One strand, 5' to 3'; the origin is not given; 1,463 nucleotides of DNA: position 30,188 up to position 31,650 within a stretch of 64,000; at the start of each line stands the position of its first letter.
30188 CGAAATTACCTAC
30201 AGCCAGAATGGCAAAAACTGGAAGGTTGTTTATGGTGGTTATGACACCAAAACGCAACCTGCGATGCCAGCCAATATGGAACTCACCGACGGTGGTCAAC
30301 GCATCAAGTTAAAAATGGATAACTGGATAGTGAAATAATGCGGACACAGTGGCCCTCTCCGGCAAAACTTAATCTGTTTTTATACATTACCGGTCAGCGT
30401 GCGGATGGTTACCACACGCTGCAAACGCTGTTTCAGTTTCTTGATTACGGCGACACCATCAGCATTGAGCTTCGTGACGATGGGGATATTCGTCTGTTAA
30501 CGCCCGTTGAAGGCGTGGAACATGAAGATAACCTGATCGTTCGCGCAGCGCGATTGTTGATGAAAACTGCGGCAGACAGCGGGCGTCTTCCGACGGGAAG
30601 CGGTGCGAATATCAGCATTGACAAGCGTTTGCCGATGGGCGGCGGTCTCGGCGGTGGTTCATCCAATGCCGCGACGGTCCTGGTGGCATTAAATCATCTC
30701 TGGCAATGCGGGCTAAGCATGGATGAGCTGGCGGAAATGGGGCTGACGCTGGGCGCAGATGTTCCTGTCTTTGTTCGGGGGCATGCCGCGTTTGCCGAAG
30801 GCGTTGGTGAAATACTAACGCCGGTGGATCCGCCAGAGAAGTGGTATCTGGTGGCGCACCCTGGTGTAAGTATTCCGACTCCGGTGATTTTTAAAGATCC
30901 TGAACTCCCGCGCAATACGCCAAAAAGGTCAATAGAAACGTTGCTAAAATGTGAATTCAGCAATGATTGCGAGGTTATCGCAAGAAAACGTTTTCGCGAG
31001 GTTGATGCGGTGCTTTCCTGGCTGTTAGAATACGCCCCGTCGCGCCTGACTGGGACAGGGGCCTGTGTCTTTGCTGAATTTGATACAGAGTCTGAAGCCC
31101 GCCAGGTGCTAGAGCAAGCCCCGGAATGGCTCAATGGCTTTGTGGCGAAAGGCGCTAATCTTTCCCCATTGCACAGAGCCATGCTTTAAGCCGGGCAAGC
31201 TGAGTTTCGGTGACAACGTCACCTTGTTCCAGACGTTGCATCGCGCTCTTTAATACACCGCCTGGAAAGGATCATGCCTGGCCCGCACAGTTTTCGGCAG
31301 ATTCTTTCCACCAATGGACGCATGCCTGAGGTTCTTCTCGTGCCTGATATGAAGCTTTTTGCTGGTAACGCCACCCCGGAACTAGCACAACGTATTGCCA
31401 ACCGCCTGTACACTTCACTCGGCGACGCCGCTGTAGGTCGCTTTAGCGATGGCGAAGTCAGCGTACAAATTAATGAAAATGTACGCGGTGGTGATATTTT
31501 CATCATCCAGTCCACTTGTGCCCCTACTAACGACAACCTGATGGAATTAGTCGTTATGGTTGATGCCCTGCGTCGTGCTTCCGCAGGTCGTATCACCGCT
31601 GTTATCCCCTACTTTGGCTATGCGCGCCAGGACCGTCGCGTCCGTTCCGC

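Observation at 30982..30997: Pur-box-like palindrome inside ispE, upstream of prs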

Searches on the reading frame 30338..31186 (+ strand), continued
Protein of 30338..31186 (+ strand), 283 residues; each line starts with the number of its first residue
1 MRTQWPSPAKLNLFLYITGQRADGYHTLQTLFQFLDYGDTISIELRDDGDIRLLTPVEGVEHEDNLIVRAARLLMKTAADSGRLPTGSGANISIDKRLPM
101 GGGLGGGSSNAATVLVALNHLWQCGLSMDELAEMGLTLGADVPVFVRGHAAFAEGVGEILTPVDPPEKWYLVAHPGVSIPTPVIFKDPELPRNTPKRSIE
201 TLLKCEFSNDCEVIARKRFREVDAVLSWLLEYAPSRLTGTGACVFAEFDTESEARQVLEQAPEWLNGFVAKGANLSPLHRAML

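Call 54: find_homologous_proteins(query=P0125, max_evalue=1e-40)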
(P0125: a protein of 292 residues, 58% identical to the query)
Query P0125 (292 aa): 8000 proteins with E <= 1e-40 among 8000 candidates; the best 120 are listed.
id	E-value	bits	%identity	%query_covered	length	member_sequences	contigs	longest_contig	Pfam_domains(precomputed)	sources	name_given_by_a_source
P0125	1.1e-194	663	100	100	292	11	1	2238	PF00288.33,PF08544.19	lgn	-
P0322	3.5e-163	560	83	100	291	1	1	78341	PF00288.33,PF08544.19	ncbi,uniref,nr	ncbi:kinase [Gallibacterium genomosp. 3]|uniref:4-diphosphocytidyl-2-C-methyl-D-erythritol kinase n=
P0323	4.1e-163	560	83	100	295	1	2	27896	PF00288.33,PF08544.19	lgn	-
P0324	5.1e-163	559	83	100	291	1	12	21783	PF00288.33,PF08544.19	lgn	-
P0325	8.9e-163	559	82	100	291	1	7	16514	PF00288.33,PF08544.19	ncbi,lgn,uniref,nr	ncbi:4-(cytidine 5'-diphospho)-2-C-methyl-D-erythritol kinase [Gallibacterium salpingitidis]|uniref:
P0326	6.1e-162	556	82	100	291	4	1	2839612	PF00288.33,PF08544.19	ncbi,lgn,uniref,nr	ncbi:4-(cytidine 5'-diphospho)-2-C-methyl-D-erythritol kinase [Gallibacterium salpingitidis]|uniref:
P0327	9.2e-155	532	80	100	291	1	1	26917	PF00288.33,PF08544.19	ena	-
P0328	1.2e-154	532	82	98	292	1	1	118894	PF00288.33,PF08544.19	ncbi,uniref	ncbi:4-(cytidine 5'-diphospho)-2-C-methyl-D-erythritol kinase [Gallibacterium melopsittaci]|uniref:4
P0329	8.8e-153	526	81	98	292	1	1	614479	PF00288.33,PF08544.19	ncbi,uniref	ncbi:4-(cytidine 5'-diphospho)-2-C-methyl-D-erythritol kinase [Gallibacterium trehalosifermentans]|u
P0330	4.7e-148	510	76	99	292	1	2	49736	PF00288.33,PF08544.19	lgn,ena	-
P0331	4.8e-148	510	77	99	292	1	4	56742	PF00288.33,PF08544.19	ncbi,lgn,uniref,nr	ncbi:kinase [Gallibacterium anatis]|uniref:4-(cytidine 5'-diphospho)-2-C-methyl-D-erythritol kinase 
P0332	1.3e-147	509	76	99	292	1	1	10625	PF00288.33,PF08544.19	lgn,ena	-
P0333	1.7e-147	508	76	99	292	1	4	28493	PF00288.33,PF08544.19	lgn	-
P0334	1.7e-147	508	77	99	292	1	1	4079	PF00288.33,PF08544.19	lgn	-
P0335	2.4e-147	508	76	99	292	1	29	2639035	PF00288.33,PF08544.19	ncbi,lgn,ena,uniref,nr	ncbi:4-(cytidine 5'-diphospho)-2-C-methyl-D-erythritol kinase [Gallibacterium anatis]|uniref:4-(cyti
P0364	1.4e-122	427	67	96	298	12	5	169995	PF00288.33,PF08544.19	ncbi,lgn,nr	ncbi:TPA: 4-(cytidine 5'-diphospho)-2-C-methyl-D-erythritol kinase [Pasteurella multocida]|nr:4-(cyt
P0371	7.0e-122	424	65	99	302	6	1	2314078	PF00288.33,PF08544.19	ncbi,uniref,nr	ncbi:4-(cytidine 5'-diphospho)-2-C-methyl-D-erythritol kinase [[Mannheimia] succiniciproducens]|unir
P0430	1.1e-117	411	65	96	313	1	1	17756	PF00288.33,PF08544.19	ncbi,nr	ncbi:4-(cytidine 5'-diphospho)-2-C-methyl-D-erythritol kinase [Haemophilus influenzae]|nr:4-(cytidin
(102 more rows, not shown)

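Call 55: find_encoding_contigs(protein=P0364, flank=1500, max_places=1)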
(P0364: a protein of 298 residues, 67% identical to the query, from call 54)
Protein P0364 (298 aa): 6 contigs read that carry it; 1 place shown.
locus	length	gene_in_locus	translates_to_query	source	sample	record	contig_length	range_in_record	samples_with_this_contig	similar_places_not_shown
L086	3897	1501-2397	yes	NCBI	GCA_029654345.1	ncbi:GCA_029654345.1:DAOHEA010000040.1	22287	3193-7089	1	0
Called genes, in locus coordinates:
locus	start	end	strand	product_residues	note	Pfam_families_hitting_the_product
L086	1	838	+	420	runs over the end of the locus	PF01743:PolyA_pol, PF12627:PolyA_pol_RNAbd, PF01966:HD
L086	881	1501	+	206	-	PF03550:LolB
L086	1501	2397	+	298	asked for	PF00288:GHMP_kinases_N, PF08544:GHMP_kinases_C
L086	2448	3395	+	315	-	PF13793:Pribosyltran_N, PF00156:Pribosyltran, PF14572:Pribosyl_synth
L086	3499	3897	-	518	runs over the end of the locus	PF22310:NMB0315_dom_I (faint), PF19425:Csd3_N2, PF01551:Peptidase_M23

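Call 56: find_encoding_contigs(protein=P0430, flank=1500, max_places=1)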
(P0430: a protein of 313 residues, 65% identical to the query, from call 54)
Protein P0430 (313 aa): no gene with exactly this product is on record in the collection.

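Call 57: find_encoding_contigs(protein=P0371, flank=1500, max_places=1)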
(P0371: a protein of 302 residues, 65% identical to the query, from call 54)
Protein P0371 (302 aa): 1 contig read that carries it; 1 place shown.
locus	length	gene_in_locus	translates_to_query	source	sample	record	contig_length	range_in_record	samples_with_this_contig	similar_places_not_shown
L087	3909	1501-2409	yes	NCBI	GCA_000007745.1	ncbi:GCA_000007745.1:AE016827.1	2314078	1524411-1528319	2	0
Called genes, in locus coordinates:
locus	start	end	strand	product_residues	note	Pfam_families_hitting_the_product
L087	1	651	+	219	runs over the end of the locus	PF00925:GTP_cyclohydro2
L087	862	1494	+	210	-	PF03550:LolB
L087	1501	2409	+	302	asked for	PF00288:GHMP_kinases_N, PF08544:GHMP_kinases_C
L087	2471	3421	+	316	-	PF13793:Pribosyltran_N, PF00156:Pribosyltran, PF14572:Pribosyl_synth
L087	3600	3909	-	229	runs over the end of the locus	PF01048:PNP_UDP_1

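Call 58: find_encoding_contigs(protein=P0130, flank=1500, max_places=1)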
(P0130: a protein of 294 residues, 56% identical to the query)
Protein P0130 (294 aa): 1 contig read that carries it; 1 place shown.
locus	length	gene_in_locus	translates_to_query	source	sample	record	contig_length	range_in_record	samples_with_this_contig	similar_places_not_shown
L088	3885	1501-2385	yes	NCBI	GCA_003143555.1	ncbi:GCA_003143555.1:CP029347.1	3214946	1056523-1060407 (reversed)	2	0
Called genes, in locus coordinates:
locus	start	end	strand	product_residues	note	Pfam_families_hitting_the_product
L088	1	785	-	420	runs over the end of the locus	PF05201:GlutR_N, PF01488:Shikimate_DH, PF00745:GlutR_dimer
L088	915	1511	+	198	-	PF03550:LolB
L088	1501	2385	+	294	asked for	PF00288:GHMP_kinases_N, PF08544:GHMP_kinases_C (weak)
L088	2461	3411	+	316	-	PF13793:Pribosyltran_N, PF00156:Pribosyltran, PF14572:Pribosyl_synth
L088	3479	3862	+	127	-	-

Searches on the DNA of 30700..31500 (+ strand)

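Call 3: search_dna_similar(query=window:30700-31400:+, collection=ecoli_genomes, mode=near, max_rows=8)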
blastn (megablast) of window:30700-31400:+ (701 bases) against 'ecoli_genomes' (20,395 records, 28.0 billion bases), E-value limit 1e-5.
Records with a match: 5425; places in all: 5432; records where one place covers at least 80% of the query: 5424.
Genomes with a match: 5423 of 5426; with a place that covers at least 80% of the query: 5422. Places per genome that has any: lowest 1, median 1, highest 3. On chromosomes: 5419 places; on plasmids: 13.
Best place of each record, by identity: >=99% 4753; 95-99% 672.
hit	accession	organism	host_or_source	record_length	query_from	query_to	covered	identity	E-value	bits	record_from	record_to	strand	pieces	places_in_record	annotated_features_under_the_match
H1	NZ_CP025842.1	Escherichia coli strain 720632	Homo sapiens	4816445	1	701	100%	100.0%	0e+0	1295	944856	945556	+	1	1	ispE: 4-(cytidine 5'-diphospho)-2-C-methyl-D-erythritol kinase | prs: ribose-phosphate diphosphokinase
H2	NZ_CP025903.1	Escherichia coli strain 300709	Homo sapiens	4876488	1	701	100%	100.0%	0e+0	1295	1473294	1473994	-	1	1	ispE: 4-(cytidine 5'-diphospho)-2-C-methyl-D-erythritol kinase | prs: ribose-phosphate diphosphokinase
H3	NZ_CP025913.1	Escherichia coli strain 203740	Homo sapiens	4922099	1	701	100%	100.0%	0e+0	1295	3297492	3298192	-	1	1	ispE: 4-(cytidine 5'-diphospho)-2-C-methyl-D-erythritol kinase | prs: ribose-phosphate diphosphokinase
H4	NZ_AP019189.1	Escherichia coli strain M217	Homo sapiens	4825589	1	701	100%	100.0%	0e+0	1295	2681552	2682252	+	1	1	ispE: 4-(cytidine 5'-diphospho)-2-C-methyl-D-erythritol kinase | prs: ribose-phosphate diphosphokinase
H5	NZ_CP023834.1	Escherichia coli strain 4/2-1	Homo sapiens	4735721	1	701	100%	100.0%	0e+0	1295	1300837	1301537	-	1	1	ispE: 4-(cytidine 5'-diphospho)-2-C-methyl-D-erythritol kinase | prs: ribose-phosphate diphosphokinase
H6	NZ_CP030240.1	Escherichia coli strain ER1709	-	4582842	1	701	100%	100.0%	0e+0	1295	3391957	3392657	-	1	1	ispE: 4-(cytidine 5'-diphospho)-2-C-methyl-D-erythritol kinase | prs: ribose-phosphate diphosphokinase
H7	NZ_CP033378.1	Escherichia coli strain L73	goose anus swab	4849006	1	701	100%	100.0%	0e+0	1295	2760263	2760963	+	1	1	ispE: 4-(cytidine 5'-diphospho)-2-C-methyl-D-erythritol kinase | prs: ribose-phosphate diphosphokinase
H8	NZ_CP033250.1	Escherichia coli strain ECCHD184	chicken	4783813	1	701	100%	100.0%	0e+0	1295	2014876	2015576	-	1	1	ispE: 4-(cytidine 5'-diphospho)-2-C-methyl-D-erythritol kinase | prs: ribose-phosphate diphosphokinase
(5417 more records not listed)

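Call 32: search_dna_similar(query=window:30970-31010:+, collection=ecoli_genomes, mode=near, max_evalue=10, max_rows=12, rows=spread)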
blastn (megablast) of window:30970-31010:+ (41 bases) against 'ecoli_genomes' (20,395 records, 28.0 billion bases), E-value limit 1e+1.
Records with a match: 5425; places in all: 5431; records where one place covers at least 80% of the query: 5425.
Genomes with a match: 5423 of 5426; with a place that covers at least 80% of the query: 5423. Places per genome that has any: lowest 1, median 1, highest 3. On chromosomes: 5418 places; on plasmids: 13.
Best place of each record, by identity: >=99% 5419; 95-99% 6.
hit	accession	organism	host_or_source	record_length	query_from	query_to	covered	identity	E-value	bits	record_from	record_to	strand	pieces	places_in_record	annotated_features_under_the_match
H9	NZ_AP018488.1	Escherichia coli O157:H7 strain PV15-279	Homo sapiens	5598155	1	41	100%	100.0%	3e-12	77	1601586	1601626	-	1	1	ispE: 4-(cytidine 5'-diphospho)-2-C-methyl-D-erythritol kinase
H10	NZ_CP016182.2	Escherichia coli strain EC590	Homo sapiens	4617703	1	41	100%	100.0%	3e-12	77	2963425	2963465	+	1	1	ispE: 4-(cytidine 5'-diphospho)-2-C-methyl-D-erythritol kinase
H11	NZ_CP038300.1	Escherichia coli O157:H7 strain SS TX 754-1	cattle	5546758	1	41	100%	100.0%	3e-12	77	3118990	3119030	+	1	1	ispE: 4-(cytidine 5'-diphospho)-2-C-methyl-D-erythritol kinase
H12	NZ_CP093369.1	Escherichia coli strain EV36 mutant 5a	missing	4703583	1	41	100%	100.0%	3e-12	77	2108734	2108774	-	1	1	ispE: 4-(cytidine 5'-diphospho)-2-C-methyl-D-erythritol kinase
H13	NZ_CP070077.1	Escherichia coli strain FDAARGOS_1371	Homo sapiens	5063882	1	41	100%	100.0%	3e-12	77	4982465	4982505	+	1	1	ispE: 4-(cytidine 5'-diphospho)-2-C-methyl-D-erythritol kinase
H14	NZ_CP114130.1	Escherichia coli strain NJS001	pig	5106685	1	41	100%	100.0%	3e-12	77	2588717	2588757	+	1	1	ispE: 4-(cytidine 5'-diphospho)-2-C-methyl-D-erythritol kinase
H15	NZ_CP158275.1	Escherichia coli strain EC2257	Homo sapiens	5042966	1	41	100%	100.0%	3e-12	77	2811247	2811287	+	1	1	ispE: 4-(cytidine 5'-diphospho)-2-C-methyl-D-erythritol kinase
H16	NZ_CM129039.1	Escherichia coli strain 500111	Homo sapiens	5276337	1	41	100%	100.0%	3e-12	77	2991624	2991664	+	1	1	ispE: 4-(cytidine 5'-diphospho)-2-C-methyl-D-erythritol kinase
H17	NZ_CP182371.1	Escherichia coli strain Br_112_kylling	-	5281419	1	41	100%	100.0%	3e-12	77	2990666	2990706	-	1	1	ispE: 4-(cytidine 5'-diphospho)-2-C-methyl-D-erythritol kinase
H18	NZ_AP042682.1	Escherichia coli strain OkiPb01713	bovine feces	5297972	1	41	100%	100.0%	3e-12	77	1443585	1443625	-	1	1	ispE: 4-(cytidine 5'-diphospho)-2-C-methyl-D-erythritol kinase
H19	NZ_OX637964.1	Escherichia coli O25b:H4-ST131 strain ST131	Homo sapiens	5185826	1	41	100%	100.0%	3e-12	77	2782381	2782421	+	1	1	ispE: 4-(cytidine 5'-diphospho)-2-C-methyl-D-erythritol kinase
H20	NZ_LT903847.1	Escherichia coli O127:H6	Homo sapiens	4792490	1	38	93%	100.0%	1e-10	71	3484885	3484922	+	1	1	ispE: 4-(cytidine 5'-diphospho)-2-C-methyl-D-erythritol kinase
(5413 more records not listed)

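Call 40: get_annotated_region(hit=H6, flank=2500)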
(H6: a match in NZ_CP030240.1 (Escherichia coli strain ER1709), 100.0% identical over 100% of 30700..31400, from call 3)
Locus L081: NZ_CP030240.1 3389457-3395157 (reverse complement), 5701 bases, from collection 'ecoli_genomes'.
description: Escherichia coli strain ER1709 chromosome, complete genome
organism: Escherichia coli strain ER1709 (NCBI taxid 562)
replicon: chromosome; assembly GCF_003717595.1
host: -; source: -; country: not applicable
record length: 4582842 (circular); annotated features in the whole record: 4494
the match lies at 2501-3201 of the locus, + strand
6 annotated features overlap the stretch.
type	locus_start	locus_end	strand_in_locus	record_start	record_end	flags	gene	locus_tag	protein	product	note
CDS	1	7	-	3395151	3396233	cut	prfA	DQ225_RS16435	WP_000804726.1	peptide chain release factor 1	-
CDS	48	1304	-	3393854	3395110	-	hemA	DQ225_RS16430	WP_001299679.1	glutamyl-tRNA reductase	-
CDS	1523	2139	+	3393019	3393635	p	lolB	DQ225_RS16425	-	lipoprotein insertase outer membrane protein LolB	frameshifted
CDS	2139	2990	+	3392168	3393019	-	ispE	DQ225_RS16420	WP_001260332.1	4-(cytidine 5'-diphospho)-2-C-methyl-D-erythritol kinase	-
CDS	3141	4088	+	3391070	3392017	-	prs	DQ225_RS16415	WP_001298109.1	ribose-phosphate diphosphokinase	-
CDS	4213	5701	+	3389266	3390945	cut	dauA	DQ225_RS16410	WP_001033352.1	C4-dicarboxylic acid transporter DauA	-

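Call 41: search_rna_families(source=window, start=30700, end=31500, threshold=evalue, max_evalue=1)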
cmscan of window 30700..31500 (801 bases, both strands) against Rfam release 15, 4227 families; matches with E-value up to 1: 0.
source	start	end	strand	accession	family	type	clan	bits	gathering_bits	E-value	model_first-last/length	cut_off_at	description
